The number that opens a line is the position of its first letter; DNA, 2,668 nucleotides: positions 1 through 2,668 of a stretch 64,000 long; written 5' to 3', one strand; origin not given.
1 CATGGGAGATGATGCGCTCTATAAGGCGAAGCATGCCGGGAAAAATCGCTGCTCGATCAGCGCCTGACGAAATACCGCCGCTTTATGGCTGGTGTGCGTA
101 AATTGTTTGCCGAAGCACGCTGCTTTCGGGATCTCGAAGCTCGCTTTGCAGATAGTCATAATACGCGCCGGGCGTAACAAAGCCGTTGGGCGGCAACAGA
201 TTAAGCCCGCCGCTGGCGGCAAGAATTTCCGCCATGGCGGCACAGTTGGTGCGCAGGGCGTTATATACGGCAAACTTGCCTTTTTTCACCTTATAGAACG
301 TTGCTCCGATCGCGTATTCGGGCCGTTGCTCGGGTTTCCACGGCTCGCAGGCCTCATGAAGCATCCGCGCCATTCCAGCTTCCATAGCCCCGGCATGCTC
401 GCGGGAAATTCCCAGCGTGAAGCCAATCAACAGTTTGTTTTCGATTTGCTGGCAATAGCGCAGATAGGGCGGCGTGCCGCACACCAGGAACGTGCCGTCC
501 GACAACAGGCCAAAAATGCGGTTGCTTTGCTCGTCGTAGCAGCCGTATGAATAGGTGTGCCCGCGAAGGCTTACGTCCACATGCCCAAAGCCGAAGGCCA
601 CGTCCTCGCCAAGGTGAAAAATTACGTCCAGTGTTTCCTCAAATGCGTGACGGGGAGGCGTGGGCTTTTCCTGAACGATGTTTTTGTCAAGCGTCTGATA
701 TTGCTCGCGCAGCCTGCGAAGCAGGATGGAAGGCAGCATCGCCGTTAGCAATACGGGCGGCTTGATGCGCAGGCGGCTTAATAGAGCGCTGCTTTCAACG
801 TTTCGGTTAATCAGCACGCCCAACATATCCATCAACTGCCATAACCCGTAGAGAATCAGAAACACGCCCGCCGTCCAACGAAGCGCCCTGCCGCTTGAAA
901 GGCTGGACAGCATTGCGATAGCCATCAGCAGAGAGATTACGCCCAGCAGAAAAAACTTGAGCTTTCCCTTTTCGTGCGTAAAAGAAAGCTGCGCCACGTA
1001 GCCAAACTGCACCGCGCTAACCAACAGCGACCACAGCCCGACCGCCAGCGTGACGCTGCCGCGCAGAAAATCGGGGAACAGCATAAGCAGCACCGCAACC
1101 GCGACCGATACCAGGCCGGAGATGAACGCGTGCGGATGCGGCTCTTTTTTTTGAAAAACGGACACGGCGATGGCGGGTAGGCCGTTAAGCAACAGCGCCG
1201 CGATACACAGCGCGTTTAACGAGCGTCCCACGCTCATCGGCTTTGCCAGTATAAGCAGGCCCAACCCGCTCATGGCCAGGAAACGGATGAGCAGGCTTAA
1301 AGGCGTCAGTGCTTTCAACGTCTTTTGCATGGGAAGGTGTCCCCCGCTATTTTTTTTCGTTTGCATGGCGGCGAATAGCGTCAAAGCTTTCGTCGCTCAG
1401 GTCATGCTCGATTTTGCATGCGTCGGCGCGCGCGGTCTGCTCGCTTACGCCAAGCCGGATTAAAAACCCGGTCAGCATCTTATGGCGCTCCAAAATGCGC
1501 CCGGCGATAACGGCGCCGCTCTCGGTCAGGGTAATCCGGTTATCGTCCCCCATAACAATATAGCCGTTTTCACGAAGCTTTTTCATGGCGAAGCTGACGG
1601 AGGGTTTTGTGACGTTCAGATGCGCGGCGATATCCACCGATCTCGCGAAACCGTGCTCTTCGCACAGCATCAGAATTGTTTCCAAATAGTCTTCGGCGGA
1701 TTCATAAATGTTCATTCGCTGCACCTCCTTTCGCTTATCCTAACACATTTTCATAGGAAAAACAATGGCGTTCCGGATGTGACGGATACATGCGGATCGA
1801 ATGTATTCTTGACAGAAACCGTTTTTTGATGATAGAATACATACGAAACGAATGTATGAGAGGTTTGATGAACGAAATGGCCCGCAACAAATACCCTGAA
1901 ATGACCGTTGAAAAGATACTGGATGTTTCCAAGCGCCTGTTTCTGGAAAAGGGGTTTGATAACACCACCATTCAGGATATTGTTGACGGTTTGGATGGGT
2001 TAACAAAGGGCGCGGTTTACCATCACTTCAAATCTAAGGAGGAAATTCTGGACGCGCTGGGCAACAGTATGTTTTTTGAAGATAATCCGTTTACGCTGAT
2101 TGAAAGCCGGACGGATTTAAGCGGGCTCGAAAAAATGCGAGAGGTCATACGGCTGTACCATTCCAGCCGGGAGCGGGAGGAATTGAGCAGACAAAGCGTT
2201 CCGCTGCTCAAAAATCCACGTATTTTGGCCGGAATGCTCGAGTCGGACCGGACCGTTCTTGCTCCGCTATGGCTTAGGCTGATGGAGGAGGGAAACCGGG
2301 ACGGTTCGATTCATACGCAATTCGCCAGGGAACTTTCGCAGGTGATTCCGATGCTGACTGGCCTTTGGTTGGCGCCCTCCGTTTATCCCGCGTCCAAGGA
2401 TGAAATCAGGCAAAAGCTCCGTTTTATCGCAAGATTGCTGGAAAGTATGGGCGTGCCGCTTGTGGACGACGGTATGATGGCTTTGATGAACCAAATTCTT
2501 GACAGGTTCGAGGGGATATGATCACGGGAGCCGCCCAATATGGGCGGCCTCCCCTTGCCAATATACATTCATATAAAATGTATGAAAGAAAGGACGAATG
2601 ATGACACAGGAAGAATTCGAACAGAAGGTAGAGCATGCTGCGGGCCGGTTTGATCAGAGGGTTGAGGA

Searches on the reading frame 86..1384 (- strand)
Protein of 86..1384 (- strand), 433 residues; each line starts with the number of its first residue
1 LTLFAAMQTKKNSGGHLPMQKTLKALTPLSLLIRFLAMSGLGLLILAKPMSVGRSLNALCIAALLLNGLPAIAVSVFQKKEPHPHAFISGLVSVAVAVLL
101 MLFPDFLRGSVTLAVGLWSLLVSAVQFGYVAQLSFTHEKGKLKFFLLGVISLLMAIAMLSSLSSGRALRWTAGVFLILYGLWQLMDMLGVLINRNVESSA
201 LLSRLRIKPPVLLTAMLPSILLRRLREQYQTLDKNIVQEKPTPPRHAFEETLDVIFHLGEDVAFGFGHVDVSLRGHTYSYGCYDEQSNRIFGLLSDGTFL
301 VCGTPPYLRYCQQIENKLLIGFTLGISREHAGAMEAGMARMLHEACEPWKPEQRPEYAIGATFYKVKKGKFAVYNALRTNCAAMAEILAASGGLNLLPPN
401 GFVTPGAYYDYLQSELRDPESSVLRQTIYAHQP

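Call 55: search_protein_families(library=pfam, proteins=[window:86-1384:-], max_evalue=0.001)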
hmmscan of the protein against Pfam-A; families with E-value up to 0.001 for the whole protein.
window:86-1384:- (433 aa): 1 family
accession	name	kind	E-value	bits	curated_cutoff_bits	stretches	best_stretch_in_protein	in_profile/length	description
PF03729.18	DUF308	-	8.2e-07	29.6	25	1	88-159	1-72/73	Short repeat of unknown function (DUF308)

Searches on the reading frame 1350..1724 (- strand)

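Call 55: search_protein_families(library=pfam, proteins=[window:1350-1724:-], max_evalue=0.001)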
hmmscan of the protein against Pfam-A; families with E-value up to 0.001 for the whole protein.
window:1350-1724:- (125 aa): 7 families
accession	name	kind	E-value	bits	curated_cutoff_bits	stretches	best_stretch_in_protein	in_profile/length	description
PF01325.25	Fe_dep_repress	-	7.9e-15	55.2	26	1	7-57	3-53/60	Iron dependent repressor, N-terminal DNA binding domain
PF02742.21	Fe_dep_repr_C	-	5.9e-13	49.1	27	1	67-120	1-55/70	Iron dependent repressor, metal binding and dimerisation domain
PF01047.28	MarR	-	2.4e-05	24.6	24.6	1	17-56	8-47/59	MarR family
PF13545.12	HTH_Crp_2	-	2.5e-05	24.6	27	1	31-67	27-62/70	Crp-like helix-turn-helix domain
PF08279.18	HTH_11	-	6e-05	23.3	25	0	17-61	5-50/55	HTH domain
PF13412.12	HTH_24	-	0.00013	21.9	21.9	1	30-56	21-47/48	Winged helix-turn-helix DNA-binding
PF01022.26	HTH_5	-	0.00046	20.4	22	1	19-56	10-45/47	Bacterial regulatory protein, arsR family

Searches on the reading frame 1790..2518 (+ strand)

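Call 55: search_protein_families(library=pfam, proteins=[window:1790-2518:+], max_evalue=0.001)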
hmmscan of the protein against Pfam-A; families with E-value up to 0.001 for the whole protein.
window:1790-2518:+ (243 aa): 1 family
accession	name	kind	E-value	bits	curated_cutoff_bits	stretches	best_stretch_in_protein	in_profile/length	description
PF00440.29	TetR_N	-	7.9e-15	54.8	24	1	43-90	1-47/47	Bacterial regulatory proteins, tetR family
